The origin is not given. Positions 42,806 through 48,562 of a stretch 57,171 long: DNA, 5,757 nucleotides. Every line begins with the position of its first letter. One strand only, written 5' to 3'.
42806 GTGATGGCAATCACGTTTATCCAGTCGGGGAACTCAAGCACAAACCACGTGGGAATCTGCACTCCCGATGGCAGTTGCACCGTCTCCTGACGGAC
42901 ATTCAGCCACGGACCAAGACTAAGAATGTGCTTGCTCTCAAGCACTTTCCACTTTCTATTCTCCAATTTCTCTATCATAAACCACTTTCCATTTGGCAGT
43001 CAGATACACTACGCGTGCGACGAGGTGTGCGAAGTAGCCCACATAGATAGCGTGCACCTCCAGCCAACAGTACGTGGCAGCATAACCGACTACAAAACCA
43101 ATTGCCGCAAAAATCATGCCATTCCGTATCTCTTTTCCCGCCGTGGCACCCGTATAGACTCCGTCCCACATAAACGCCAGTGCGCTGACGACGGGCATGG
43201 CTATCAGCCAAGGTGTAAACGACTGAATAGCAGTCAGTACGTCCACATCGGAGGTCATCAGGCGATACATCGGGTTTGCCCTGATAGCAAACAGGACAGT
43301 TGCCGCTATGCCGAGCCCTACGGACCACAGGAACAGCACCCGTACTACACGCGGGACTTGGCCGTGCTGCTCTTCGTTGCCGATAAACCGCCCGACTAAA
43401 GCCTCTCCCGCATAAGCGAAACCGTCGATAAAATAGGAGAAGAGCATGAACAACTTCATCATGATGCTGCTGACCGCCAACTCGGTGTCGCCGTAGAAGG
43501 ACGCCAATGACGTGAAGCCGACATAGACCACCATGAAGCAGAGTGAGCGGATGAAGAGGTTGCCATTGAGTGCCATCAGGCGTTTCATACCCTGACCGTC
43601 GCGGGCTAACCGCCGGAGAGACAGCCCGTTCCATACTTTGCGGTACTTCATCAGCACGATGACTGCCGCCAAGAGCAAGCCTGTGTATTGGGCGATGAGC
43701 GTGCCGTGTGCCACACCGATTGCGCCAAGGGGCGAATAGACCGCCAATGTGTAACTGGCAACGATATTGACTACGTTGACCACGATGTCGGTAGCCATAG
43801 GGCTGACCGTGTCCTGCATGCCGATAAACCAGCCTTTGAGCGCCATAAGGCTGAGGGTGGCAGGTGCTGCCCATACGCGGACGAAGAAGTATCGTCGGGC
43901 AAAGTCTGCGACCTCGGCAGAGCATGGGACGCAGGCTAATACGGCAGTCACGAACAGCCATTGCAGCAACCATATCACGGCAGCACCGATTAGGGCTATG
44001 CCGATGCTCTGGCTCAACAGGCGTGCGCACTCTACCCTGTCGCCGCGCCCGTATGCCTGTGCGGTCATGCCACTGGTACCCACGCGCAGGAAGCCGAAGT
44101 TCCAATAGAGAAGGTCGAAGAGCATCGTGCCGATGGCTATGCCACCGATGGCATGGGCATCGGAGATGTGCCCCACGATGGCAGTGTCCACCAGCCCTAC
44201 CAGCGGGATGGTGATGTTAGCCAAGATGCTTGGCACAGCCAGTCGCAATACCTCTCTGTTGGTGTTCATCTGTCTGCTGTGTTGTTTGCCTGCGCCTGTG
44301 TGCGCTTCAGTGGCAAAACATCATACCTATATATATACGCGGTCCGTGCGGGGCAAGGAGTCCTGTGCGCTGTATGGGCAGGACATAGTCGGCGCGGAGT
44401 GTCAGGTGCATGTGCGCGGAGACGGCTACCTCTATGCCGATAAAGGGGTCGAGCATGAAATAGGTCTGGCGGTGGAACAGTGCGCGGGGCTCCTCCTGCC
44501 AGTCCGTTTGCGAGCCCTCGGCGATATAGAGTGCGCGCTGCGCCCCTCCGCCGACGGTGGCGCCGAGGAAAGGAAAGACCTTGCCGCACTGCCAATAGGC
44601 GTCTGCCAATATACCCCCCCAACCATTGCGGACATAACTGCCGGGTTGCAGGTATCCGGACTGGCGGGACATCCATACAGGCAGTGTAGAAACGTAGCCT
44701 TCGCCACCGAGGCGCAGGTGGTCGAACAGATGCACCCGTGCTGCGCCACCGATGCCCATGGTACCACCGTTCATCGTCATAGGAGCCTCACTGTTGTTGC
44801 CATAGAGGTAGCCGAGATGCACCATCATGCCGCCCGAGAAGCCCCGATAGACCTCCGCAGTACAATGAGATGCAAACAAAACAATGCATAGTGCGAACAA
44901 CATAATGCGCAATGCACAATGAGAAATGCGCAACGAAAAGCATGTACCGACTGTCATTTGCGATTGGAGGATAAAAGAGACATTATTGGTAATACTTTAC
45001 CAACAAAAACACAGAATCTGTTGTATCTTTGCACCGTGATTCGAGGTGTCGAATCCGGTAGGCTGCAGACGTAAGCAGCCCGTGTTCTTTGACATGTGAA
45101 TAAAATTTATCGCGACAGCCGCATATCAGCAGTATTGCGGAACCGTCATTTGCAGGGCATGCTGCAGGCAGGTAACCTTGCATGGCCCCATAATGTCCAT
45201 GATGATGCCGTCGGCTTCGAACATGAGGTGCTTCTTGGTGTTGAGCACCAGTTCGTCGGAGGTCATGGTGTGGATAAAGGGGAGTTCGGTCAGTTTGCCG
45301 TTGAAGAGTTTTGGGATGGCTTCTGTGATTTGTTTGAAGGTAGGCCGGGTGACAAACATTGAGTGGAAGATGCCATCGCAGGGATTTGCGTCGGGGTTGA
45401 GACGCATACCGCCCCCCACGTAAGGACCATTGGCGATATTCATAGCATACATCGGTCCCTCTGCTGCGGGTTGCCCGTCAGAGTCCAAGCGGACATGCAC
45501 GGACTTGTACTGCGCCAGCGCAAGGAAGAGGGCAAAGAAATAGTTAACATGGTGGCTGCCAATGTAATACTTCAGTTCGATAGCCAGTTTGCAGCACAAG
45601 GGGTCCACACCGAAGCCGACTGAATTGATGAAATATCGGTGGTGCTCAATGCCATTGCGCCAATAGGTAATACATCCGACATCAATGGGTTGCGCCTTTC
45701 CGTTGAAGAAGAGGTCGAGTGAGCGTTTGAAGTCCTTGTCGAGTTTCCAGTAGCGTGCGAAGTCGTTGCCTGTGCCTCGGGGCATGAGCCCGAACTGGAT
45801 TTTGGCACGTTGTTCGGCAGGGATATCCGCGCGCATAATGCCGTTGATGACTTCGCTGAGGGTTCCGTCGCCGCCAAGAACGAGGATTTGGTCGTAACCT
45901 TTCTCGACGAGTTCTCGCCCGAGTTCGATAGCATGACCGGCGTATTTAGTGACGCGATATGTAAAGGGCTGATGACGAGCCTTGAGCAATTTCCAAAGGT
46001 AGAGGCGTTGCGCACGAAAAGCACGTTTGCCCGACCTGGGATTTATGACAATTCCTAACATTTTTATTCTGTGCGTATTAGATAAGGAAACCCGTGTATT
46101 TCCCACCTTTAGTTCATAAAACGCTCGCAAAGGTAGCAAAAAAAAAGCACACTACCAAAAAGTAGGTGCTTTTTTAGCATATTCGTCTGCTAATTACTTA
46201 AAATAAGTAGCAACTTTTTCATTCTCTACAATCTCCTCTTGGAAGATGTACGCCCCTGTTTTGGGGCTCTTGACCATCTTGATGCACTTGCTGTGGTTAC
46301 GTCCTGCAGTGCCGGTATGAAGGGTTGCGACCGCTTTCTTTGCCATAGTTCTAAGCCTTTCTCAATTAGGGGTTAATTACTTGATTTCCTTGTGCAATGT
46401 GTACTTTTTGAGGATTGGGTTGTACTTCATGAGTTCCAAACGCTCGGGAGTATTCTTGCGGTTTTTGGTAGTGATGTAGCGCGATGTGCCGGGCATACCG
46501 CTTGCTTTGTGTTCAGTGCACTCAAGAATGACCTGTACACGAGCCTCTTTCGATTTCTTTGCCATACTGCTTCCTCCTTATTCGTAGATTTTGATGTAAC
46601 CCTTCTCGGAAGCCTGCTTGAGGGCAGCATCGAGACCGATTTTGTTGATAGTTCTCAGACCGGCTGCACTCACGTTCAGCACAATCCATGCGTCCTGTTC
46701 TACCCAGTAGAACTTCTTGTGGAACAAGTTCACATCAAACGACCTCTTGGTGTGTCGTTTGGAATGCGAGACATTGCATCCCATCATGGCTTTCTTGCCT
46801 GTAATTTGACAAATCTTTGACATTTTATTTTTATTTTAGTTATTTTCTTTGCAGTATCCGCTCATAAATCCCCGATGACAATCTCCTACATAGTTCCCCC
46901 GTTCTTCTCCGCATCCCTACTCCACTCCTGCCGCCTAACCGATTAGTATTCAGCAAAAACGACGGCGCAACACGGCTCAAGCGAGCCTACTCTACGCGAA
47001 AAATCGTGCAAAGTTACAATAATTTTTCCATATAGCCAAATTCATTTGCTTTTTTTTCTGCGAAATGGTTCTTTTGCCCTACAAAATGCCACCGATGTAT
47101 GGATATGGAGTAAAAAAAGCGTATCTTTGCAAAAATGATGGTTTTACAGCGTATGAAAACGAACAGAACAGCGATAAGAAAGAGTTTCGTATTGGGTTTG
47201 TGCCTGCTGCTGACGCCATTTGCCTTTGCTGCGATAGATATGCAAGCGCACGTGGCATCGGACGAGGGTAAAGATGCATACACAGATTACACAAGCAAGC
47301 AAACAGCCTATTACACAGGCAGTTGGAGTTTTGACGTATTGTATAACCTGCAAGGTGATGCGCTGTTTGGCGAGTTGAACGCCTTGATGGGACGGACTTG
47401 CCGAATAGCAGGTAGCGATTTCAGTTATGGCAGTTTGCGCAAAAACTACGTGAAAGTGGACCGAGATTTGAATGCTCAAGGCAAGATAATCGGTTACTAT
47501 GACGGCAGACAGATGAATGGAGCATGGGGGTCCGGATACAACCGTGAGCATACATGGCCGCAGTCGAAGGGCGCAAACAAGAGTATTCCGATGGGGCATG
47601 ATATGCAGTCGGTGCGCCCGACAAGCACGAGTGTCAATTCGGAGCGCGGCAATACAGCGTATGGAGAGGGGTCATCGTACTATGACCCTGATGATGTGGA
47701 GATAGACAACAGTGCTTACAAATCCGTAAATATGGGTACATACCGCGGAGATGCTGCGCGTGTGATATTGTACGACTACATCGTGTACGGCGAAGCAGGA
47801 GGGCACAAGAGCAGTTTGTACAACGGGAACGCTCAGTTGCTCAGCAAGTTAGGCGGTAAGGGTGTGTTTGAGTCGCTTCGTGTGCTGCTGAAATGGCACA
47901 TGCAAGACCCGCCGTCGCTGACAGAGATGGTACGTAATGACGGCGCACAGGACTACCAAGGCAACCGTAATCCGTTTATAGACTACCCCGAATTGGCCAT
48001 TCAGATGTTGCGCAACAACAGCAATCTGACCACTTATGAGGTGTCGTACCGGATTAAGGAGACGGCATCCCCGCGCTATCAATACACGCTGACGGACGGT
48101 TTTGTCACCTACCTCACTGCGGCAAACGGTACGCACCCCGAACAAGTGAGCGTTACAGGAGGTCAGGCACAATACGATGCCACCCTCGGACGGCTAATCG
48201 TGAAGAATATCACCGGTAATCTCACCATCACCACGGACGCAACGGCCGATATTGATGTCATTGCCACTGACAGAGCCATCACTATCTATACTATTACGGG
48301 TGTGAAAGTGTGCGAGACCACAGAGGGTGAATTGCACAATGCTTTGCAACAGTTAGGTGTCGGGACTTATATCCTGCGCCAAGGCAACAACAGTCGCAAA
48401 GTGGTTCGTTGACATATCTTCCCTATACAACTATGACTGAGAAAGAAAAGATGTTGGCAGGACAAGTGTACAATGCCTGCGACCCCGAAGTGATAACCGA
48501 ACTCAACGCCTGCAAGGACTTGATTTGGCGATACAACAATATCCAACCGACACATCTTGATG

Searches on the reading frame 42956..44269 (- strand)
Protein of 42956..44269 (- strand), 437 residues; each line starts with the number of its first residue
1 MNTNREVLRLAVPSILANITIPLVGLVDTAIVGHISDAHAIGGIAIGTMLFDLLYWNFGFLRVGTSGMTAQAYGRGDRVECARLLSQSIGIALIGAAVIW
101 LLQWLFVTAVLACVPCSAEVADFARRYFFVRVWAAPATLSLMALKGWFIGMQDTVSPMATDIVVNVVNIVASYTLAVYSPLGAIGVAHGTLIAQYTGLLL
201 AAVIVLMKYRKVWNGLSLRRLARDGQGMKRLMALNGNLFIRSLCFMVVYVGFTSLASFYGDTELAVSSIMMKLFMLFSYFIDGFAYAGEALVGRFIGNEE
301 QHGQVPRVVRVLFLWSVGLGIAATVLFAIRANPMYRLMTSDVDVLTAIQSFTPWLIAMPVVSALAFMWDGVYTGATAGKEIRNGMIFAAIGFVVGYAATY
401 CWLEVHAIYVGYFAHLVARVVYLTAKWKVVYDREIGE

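Call 42: search_protein_families(library=pfam, proteins=[window:42956-44269:-])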
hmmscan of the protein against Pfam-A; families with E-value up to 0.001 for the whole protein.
window:42956-44269:- (437 aa): 1 family
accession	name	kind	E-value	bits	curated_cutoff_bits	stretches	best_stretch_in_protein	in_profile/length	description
PF01554.23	MatE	-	1.6e-32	112.9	24.9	2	13-174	1-161/161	MatE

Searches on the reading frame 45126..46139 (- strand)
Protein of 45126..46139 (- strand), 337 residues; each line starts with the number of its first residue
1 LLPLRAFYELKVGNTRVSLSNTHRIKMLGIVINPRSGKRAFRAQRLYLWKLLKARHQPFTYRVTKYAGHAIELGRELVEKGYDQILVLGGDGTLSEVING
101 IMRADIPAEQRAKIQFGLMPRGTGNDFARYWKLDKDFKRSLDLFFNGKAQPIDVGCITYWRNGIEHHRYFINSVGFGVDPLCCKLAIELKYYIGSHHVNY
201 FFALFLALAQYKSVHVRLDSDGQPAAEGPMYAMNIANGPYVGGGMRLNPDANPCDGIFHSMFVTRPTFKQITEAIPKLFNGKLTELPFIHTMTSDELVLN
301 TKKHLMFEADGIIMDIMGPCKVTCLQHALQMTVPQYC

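Call 42: search_protein_families(library=pfam, proteins=[window:45126-46139:-])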
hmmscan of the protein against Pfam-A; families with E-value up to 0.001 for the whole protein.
window:45126-46139:- (337 aa): 3 families
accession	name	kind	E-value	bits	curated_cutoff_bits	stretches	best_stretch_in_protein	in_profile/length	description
PF00781.29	DAGK_cat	-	4.9e-29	100.9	23.6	1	30-156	4-124/125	Diacylglycerol kinase catalytic domain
PF19279.4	YegS_C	-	3e-20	73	27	1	173-331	2-156/158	YegS C-terminal NAD kinase beta sandwich-like domain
PF01513.26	NAD_kinase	-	1.4e-05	25.9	25.5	0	69-107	60-98/130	ATP-NAD kinase N-terminal domain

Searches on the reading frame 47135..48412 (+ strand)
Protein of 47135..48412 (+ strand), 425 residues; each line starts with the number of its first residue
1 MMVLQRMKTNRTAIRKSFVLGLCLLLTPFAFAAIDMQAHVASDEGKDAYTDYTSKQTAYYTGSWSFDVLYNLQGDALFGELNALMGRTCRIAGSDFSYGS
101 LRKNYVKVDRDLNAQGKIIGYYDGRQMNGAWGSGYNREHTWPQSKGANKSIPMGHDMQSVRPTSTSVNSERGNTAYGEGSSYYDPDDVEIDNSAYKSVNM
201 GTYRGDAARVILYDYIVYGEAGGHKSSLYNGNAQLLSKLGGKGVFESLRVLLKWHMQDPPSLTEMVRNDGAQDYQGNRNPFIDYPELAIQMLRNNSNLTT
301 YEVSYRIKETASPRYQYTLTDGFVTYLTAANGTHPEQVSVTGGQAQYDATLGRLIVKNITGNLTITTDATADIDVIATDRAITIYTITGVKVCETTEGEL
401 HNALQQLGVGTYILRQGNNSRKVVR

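Call 42: search_protein_families(library=pfam, proteins=[window:47135-48412:+])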
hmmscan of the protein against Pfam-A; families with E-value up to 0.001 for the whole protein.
window:47135-48412:+ (425 aa): 1 family
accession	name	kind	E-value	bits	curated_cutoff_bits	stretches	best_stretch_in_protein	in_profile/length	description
PF04231.19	Endonuclease_1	-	2.9e-27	96.4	25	1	131-286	71-235/235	Endonuclease I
